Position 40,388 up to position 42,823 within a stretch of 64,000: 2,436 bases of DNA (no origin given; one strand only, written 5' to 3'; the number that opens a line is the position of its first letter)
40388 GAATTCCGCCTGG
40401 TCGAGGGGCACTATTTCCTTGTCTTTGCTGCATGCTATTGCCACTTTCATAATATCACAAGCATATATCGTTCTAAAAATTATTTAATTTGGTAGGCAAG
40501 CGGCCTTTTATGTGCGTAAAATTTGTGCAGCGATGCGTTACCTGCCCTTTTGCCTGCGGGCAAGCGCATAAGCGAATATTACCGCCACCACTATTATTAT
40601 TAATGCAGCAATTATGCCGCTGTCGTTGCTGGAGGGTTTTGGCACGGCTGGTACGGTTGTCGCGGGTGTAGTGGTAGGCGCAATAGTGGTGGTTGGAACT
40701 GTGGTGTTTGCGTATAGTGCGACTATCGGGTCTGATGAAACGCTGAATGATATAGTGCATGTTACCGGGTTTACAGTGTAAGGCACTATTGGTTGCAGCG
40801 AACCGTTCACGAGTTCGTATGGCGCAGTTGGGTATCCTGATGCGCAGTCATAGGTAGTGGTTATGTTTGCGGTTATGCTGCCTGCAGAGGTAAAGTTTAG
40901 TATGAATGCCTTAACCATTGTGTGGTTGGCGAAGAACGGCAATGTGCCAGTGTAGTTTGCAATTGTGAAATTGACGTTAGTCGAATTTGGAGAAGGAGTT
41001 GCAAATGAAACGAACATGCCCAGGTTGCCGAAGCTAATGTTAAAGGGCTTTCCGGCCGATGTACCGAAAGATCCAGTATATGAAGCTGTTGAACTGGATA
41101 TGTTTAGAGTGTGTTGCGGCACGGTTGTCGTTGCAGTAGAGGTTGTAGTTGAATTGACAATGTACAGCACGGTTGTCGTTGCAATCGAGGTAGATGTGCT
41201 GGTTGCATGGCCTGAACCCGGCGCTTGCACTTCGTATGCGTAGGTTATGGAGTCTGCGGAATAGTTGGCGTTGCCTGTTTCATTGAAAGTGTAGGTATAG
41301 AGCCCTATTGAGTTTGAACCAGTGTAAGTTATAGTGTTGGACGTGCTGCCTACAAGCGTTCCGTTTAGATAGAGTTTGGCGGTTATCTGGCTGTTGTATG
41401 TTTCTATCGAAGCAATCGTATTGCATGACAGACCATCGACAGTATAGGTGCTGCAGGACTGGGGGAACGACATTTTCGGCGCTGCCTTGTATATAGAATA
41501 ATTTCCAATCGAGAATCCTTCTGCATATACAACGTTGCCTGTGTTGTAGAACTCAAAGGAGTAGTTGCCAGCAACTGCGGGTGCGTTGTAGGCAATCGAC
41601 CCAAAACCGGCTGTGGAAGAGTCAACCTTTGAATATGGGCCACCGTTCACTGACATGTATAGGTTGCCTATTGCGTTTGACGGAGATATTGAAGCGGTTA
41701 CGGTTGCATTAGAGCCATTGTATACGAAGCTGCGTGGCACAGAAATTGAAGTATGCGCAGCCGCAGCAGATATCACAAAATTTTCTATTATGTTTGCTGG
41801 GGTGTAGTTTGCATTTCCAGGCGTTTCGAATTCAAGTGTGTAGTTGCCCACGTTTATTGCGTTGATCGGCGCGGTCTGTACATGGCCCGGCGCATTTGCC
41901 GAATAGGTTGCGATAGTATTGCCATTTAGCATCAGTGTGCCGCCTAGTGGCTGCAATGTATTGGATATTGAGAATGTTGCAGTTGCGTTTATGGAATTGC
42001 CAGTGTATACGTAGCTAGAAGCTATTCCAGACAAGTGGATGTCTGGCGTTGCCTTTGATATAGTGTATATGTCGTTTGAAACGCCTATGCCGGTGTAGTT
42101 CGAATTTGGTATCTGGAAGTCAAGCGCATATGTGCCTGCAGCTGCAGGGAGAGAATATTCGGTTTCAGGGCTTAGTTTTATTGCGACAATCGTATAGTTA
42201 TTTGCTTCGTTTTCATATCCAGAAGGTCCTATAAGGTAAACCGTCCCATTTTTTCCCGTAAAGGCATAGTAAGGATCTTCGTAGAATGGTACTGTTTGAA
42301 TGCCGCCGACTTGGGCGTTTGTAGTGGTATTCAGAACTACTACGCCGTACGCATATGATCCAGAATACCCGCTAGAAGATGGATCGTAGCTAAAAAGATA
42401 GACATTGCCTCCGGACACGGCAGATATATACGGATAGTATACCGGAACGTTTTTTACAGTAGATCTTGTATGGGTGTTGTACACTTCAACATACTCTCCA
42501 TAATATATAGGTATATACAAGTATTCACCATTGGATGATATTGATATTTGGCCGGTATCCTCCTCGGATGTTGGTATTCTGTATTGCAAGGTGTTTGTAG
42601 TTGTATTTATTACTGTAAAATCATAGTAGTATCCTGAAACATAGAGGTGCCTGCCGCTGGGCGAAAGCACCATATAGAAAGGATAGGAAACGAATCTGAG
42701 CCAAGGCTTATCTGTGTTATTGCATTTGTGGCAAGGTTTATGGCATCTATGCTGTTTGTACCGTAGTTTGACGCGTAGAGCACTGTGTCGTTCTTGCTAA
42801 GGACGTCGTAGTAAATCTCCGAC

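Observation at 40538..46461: Roughly 1,970-codon surface glycoprotein gene split in two by a single frameshift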

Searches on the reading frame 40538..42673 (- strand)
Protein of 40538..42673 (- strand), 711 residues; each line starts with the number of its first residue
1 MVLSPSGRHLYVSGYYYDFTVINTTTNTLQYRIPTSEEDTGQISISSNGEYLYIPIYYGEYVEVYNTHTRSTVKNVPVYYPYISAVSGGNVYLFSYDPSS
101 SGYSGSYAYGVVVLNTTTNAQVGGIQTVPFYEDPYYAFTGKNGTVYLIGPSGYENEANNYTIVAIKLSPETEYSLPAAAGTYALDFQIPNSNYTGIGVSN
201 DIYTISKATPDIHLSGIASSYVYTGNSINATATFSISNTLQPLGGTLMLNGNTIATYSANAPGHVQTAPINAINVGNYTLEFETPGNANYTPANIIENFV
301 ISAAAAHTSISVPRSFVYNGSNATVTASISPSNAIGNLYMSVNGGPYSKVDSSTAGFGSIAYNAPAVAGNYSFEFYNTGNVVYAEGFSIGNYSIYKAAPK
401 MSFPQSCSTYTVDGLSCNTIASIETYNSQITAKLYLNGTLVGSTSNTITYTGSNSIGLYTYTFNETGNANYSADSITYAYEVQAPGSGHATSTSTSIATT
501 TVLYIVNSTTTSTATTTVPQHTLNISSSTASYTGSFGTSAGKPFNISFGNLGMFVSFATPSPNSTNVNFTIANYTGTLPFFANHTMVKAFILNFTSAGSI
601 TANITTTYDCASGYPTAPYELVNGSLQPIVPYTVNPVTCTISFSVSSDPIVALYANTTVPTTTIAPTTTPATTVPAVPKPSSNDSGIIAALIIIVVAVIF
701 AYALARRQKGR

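Call 6: search_protein_families(library=pfam, proteins=[window:40538-42673:-], max_evalue=0.01)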
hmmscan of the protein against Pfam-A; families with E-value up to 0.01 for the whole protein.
window:40538-42673:- (711 aa): 1 family
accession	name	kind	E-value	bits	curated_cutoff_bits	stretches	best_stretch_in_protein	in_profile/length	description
PF23664.1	Ig_Pom152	-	0.00021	22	27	0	444-477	61-93/106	Nucleoporin pom152-like, immunoglobulin-like domain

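Call 7: find_encoding_contigs(protein=window:40538-42673:-, flank=10000, max_places=10)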
Protein window:40538-42673:- (711 aa): no gene with exactly this product is on record in the collection.

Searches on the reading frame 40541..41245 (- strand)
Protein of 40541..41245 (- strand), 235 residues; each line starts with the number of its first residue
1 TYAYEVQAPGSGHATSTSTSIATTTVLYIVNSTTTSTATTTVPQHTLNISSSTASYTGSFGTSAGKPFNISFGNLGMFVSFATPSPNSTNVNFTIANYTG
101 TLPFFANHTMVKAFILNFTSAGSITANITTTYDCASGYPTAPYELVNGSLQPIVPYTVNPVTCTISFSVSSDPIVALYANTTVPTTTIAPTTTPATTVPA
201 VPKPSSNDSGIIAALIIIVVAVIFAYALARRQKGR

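Call 73: predict_structure(alignment_id=A2)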
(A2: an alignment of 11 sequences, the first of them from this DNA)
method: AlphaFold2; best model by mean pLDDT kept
length: 235 residues; sequences in the alignment: 11
mean_pLDDT: 68.3   pTM: 0.58
mean pLDDT of the five models: 68.3, 66.2, 64.7, 63.8, 63.1
residues with pLDDT >= 90: 31; 70-90: 115; 50-70: 19; < 50: 70
segments of 3 or more residues with pLDDT < 50: 1-43, 183-208
pLDDT, mean of each block of 10 residues (from residue 1): 29 31 28 31 59 74 82 81 85 86 88 89 89 83 90 89 89 86 44 38 44 82 81 54
secondary structure, 60 per line:
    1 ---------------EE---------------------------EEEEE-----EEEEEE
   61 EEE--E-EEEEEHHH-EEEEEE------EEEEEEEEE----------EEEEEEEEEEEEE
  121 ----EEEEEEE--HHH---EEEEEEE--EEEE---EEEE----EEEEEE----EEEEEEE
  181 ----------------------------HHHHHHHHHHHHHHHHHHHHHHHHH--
elements in order: E45-49 E55-63 E68-72 E77-82 E89-97 E108-120 E125-131 E140-146 E149-152 E156-159 E164-169 E174-180 H209-233

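Call 75: fold_search(model_id=the predicted structure, library=pdb)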
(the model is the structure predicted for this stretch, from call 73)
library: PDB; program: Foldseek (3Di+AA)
matches with E <= 10: 567; with E <= 0.001: 0
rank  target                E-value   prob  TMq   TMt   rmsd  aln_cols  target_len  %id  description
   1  2wmk_B                2.1e-02  0.60  0.21  0.11   8.1       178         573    5  Crystal structure of the catalytic module of a family 98 glycoside hydrolase from Streptococcus pneumoniae SP3-BS71 (S (released 2009-07-14)
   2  2wzs_F                2.3e-02  0.23  0.15  0.06  13.9       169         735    9  Structure of the Family GH92 Inverting Mannosidase BT3990 from Bacteroides thetaiotaomicron VPI-5482 in complex with M (released 2009-12-29)
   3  4d6f_A                2.9e-02  0.69  0.23  0.11   8.0       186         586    6  Crystal structure of a family 98 glycoside hydrolase catalytic module (Sp3GH98) in complex with the type 1 blood group (released 2014-11-26)
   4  2wmj_B                3.4e-02  0.57  0.21  0.11   9.0       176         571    6  Crystal structure of the catalytic module of a family 98 glycoside hydrolase from Streptococcus pneumoniae SP3-BS71 (S (released 2009-07-14)
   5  5npc                  3.6e-02  0.69  0.25  0.10   7.3       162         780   12  Crystal Structure of D412N nucleophile mutant cjAgd31B (alpha-transglucosylase from Glycoside Hydrolase Family 31) in co (released 2017-08-09)
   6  2wmk_A                3.6e-02  0.54  0.21  0.11   8.8       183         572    6  Crystal structure of the catalytic module of a family 98 glycoside hydrolase from Streptococcus pneumoniae SP3-BS71 (S (released 2009-07-14)
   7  2wmi_B                3.8e-02  0.54  0.21  0.11   9.0       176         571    6  Crystal structure of the catalytic module of a family 98 glycoside hydrolase from Streptococcus pneumoniae SP3-BS71 in (released 2009-07-14)
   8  6m3p_E                4.3e-02  0.99  0.36  0.22   5.0       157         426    9  Crystal structure of AnkG/beta2-spectrin complex (released 2020-05-13)
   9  4ba0                  4.3e-02  0.69  0.25  0.10   7.4       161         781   12  Crystal Structure of Agd31B, alpha-transglucosylase, complexed with 5F-alpha-GlcF (released 2012-11-14)
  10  4d6e_A                4.8e-02  0.51  0.21  0.11   8.8       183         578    6  Crystal structure of a family 98 glycoside hydrolase catalytic module (Sp3GH98) in complex with the blood group A-tris (released 2014-11-26)
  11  4d6i_A                5.0e-02  0.51  0.21  0.10  11.0       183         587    7  Crystal structure of a family 98 glycoside hydrolase catalytic module (Sp3GH98) in complex with the type 1 blood group (released 2014-11-26)
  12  2wvx_A                5.9e-02  0.18  0.15  0.06  13.7       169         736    9  Structure of the Family GH92 Inverting Mannosidase BT3990 from Bacteroides thetaiotaomicron VPI-5482 (released 2009-11-03)
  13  1yll_B                6.3e-02  0.15  0.13  0.14  14.2       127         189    7  Crystal Structure of the Conserved Protein of Unknown Function PA5104 from Pseudomonas aeruginosa PAO1 (released 2005-03-01)
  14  3wno_A                6.6e-02  0.25  0.18  0.07  14.6       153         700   11  D308A mutant of Bacillus circulans T-3040 cycloisomaltooligosaccharide glucanotransferase complexed with cycloisomalto (released 2014-02-05)
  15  4d6d_A                6.6e-02  0.16  0.16  0.08  15.5       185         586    5  Crystal structure of a family 98 glycoside hydrolase catalytic module (Sp3GH98) in complex with the blood group A-tris (released 2014-11-26)
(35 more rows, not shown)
